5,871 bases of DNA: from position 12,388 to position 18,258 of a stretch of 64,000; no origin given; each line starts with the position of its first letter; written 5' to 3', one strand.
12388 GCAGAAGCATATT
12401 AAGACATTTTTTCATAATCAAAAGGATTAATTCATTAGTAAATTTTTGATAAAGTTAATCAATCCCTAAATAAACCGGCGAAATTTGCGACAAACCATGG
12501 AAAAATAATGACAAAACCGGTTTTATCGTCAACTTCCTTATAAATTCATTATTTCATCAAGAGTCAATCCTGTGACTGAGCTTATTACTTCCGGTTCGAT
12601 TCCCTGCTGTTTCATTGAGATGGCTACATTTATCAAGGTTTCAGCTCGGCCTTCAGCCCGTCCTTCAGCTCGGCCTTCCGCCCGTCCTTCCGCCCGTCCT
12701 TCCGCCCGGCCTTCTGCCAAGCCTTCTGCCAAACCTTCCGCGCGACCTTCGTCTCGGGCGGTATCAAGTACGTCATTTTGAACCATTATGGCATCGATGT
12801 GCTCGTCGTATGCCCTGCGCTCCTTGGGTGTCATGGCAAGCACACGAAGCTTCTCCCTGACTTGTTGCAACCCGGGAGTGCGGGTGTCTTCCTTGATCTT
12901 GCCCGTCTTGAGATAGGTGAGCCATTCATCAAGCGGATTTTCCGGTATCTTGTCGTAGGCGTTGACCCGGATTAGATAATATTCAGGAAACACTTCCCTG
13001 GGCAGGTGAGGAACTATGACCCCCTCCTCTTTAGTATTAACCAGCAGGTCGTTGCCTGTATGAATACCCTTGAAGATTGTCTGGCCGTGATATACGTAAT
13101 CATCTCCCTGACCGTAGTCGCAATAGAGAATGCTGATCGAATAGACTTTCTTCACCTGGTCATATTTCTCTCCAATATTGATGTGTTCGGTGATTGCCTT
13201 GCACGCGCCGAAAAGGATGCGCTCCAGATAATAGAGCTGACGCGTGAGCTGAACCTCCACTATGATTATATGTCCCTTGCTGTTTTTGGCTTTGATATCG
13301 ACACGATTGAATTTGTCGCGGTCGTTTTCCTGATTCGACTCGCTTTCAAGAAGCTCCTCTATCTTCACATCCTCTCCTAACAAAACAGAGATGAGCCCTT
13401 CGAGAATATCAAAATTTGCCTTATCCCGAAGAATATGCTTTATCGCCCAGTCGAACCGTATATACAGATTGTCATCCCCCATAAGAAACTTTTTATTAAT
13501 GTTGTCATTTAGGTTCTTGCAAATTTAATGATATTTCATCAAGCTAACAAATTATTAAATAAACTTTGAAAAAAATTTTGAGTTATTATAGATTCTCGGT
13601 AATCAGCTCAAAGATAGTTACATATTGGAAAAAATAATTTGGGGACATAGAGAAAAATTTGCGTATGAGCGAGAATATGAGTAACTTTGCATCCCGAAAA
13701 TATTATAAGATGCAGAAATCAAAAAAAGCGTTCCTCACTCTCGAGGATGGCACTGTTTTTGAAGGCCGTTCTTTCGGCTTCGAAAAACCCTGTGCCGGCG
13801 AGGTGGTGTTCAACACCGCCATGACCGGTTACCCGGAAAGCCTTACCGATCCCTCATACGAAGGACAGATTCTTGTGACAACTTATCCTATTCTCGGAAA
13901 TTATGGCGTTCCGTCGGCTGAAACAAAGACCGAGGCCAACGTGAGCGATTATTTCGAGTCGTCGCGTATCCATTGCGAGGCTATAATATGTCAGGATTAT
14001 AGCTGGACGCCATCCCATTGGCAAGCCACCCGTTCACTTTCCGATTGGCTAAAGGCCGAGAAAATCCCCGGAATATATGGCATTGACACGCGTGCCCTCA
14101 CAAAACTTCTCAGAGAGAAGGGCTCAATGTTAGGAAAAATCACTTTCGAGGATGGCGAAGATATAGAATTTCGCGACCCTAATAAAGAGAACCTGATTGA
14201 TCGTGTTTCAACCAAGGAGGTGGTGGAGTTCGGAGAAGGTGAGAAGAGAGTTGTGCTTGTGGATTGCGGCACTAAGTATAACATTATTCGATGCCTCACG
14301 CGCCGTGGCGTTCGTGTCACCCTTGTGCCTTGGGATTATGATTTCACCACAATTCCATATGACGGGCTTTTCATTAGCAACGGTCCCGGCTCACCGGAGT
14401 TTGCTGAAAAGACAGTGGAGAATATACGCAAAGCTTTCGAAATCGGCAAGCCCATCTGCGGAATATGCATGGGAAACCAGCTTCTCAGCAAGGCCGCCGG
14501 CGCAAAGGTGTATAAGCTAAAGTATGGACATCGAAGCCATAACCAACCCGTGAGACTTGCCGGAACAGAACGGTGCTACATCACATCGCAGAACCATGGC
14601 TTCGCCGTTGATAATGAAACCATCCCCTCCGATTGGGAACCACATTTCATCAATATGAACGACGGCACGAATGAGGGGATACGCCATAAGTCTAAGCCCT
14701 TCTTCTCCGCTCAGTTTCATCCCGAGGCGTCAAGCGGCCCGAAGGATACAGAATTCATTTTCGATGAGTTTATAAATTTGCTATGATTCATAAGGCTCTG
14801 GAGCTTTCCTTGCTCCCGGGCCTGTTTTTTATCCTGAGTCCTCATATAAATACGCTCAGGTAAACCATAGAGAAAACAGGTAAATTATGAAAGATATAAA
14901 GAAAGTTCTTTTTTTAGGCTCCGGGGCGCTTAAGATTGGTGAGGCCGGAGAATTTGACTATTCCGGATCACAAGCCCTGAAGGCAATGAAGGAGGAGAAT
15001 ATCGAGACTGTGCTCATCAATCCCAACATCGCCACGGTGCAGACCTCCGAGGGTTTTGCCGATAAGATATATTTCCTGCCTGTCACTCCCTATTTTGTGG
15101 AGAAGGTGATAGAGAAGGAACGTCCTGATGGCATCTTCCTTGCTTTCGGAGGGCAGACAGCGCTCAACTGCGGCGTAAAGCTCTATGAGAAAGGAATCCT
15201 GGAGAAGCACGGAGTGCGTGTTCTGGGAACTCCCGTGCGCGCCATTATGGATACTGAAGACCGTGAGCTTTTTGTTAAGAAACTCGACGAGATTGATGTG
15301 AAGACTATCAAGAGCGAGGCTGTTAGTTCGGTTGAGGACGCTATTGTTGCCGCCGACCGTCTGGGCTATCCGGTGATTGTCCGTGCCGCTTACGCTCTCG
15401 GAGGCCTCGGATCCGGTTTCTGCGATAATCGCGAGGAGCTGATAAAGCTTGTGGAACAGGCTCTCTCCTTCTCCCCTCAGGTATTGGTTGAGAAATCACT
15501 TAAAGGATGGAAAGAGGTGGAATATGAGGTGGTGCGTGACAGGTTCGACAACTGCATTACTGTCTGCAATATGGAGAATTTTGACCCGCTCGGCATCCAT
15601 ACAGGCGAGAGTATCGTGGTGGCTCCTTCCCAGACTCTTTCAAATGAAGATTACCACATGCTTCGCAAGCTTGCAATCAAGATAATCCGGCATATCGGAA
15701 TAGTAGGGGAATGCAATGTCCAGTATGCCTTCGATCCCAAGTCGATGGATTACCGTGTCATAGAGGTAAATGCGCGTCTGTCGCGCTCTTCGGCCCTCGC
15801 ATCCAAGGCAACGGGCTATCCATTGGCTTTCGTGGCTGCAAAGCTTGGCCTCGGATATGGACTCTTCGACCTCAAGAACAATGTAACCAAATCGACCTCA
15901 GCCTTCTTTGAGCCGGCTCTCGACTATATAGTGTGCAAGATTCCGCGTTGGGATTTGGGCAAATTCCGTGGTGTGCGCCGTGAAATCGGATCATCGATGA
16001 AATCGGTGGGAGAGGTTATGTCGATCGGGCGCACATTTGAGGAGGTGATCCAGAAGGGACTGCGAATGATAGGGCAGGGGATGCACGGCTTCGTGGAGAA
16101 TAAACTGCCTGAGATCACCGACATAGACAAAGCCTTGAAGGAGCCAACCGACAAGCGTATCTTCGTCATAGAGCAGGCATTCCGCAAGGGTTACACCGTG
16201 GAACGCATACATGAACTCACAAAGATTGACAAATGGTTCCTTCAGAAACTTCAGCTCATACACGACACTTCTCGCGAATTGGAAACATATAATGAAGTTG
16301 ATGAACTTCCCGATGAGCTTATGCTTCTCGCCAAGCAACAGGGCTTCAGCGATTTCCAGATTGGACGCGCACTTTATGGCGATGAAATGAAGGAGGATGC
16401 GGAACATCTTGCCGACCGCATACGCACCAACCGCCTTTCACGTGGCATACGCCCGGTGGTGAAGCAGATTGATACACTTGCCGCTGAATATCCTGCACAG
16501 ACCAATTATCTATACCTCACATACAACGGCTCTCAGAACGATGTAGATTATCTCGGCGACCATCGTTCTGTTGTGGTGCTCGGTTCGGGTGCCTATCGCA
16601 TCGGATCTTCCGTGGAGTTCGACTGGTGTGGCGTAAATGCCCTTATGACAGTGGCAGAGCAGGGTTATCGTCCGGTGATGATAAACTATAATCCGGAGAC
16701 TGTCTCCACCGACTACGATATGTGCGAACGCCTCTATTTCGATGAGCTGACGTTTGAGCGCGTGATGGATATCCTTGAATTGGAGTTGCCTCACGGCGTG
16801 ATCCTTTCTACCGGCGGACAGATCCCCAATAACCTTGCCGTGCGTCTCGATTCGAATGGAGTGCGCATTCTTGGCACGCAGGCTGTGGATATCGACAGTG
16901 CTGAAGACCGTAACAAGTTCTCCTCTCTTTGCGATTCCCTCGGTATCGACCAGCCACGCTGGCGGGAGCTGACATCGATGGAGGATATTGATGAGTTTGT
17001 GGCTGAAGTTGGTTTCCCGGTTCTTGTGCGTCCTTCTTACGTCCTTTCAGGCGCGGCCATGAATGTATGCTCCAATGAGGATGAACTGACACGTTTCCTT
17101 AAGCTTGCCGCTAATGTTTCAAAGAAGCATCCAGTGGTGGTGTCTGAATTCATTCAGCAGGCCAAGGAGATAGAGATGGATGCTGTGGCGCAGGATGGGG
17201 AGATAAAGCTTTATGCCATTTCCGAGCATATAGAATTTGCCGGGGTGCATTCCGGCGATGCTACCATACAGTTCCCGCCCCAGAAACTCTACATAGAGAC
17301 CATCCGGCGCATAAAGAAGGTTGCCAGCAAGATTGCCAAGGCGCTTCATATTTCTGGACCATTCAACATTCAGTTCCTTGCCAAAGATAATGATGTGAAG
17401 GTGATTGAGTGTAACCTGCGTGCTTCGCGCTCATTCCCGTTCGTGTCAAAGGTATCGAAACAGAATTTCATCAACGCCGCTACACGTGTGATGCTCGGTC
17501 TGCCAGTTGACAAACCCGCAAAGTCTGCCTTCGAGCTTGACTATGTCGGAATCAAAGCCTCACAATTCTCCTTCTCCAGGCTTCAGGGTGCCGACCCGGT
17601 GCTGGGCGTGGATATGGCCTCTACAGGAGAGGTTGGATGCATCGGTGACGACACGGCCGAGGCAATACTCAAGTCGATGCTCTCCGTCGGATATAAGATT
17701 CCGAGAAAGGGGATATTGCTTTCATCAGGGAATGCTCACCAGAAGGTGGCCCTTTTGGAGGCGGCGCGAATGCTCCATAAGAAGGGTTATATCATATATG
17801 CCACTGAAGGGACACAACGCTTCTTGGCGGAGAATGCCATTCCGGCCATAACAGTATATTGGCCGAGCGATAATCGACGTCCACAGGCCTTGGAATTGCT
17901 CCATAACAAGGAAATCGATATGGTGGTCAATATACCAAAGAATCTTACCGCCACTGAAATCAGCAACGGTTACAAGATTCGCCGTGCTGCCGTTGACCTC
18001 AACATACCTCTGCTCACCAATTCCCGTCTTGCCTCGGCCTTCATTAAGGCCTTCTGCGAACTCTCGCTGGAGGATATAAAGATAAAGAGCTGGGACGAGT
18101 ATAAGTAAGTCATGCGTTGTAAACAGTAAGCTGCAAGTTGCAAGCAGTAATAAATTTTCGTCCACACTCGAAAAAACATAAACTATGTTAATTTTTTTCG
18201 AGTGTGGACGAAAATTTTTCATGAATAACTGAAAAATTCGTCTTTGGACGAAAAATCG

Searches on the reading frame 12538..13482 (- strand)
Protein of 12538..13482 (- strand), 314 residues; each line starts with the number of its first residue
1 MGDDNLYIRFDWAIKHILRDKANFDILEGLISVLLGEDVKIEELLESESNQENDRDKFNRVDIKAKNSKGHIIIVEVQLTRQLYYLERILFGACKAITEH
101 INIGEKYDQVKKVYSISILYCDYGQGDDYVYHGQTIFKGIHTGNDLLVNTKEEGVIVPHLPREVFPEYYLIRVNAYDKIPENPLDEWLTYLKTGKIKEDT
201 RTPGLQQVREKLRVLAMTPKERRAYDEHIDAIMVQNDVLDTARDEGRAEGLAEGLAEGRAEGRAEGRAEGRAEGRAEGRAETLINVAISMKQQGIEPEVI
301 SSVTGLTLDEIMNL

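Call 91: search_protein_families(library=pfam, proteins=[window:12538-13482:-], max_evalue=0.00001)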
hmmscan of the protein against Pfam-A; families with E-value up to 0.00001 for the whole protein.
window:12538-13482:- (314 aa): 1 family
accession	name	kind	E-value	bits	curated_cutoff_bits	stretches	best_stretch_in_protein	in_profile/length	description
PF12784.13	PDDEXK_2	-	4.6e-24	85.9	27.4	1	10-135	3-130/229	PD-(D/E)XK nuclease family transposase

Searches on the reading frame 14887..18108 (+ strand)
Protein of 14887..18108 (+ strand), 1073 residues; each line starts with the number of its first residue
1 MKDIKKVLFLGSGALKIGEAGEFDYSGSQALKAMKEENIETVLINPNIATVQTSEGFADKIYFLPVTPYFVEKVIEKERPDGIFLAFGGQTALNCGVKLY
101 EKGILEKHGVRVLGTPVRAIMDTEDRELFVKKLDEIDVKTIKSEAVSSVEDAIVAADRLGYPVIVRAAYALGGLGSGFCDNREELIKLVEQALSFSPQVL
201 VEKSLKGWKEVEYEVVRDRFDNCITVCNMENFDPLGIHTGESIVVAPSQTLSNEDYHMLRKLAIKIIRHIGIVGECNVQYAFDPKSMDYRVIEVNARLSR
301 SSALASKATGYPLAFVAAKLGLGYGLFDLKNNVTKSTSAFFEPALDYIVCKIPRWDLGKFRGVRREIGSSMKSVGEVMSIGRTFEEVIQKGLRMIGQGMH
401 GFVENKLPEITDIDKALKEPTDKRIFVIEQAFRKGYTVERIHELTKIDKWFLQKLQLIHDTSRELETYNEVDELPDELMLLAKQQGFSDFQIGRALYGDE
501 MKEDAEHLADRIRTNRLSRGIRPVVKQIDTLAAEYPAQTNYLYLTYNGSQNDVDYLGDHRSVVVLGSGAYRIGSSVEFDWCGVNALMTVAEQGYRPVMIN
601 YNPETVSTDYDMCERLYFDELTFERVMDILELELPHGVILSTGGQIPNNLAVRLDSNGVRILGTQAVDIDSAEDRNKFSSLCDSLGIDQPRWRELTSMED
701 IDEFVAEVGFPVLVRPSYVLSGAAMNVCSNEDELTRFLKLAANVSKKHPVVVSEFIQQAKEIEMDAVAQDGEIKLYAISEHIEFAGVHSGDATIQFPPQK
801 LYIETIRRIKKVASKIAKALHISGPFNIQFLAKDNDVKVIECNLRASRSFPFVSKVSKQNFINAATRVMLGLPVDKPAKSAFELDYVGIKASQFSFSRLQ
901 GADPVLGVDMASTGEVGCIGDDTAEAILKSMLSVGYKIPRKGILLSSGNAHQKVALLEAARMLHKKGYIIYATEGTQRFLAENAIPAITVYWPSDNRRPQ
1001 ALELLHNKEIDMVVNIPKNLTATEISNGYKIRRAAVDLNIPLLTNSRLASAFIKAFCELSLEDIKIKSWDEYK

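Call 58: search_protein_families(library=pfam, proteins=[window:14887-18108:+], max_evalue=0.0001)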
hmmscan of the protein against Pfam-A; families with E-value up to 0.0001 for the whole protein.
window:14887-18108:+ (1073 aa): 9 families
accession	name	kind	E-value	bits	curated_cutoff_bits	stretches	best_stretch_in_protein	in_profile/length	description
PF02786.22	CPSase_L_D2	-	2.6e-110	367.4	19.8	2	125-326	1-208/211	Carbamoyl-phosphate synthase L chain, ATP binding domain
PF25596.1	CPSase_L_D1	-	4.9e-87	288.1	27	2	4-121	2-117/118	Carbamoyl phosphate synthase preATP-grasp domain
PF02787.25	CPSase_L_D3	-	6.8e-30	103.3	26.6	1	416-494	2-78/80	Carbamoyl-phosphate synthetase large chain, oligomerisation domain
PF02142.27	MGS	-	1.4e-23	83.3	24.1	1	956-1044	2-94/94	MGS-like domain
PF02222.28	ATP-grasp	-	1.9e-21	76.9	27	2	682-845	3-162/179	ATP-grasp domain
PF07478.18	Dala_Dala_lig_C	-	1.8e-20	73.8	24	2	685-843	5-173/204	D-ala D-ala ligase C-terminus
PF15632.11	ATPgrasp_Ter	-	1.9e-10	41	29.1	1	761-883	15-122/131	ATP-grasp in the biosynthetic pathway with Ter operon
PF01071.24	GARS_A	-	2.2e-07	31.4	27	0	680-774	8-106/194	Phosphoribosylglycinamide synthetase, ATP-grasp (A) domain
PF08443.16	RimK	-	6.7e-07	29.5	21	0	674-866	3-182/188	RimK-like ATP-grasp domain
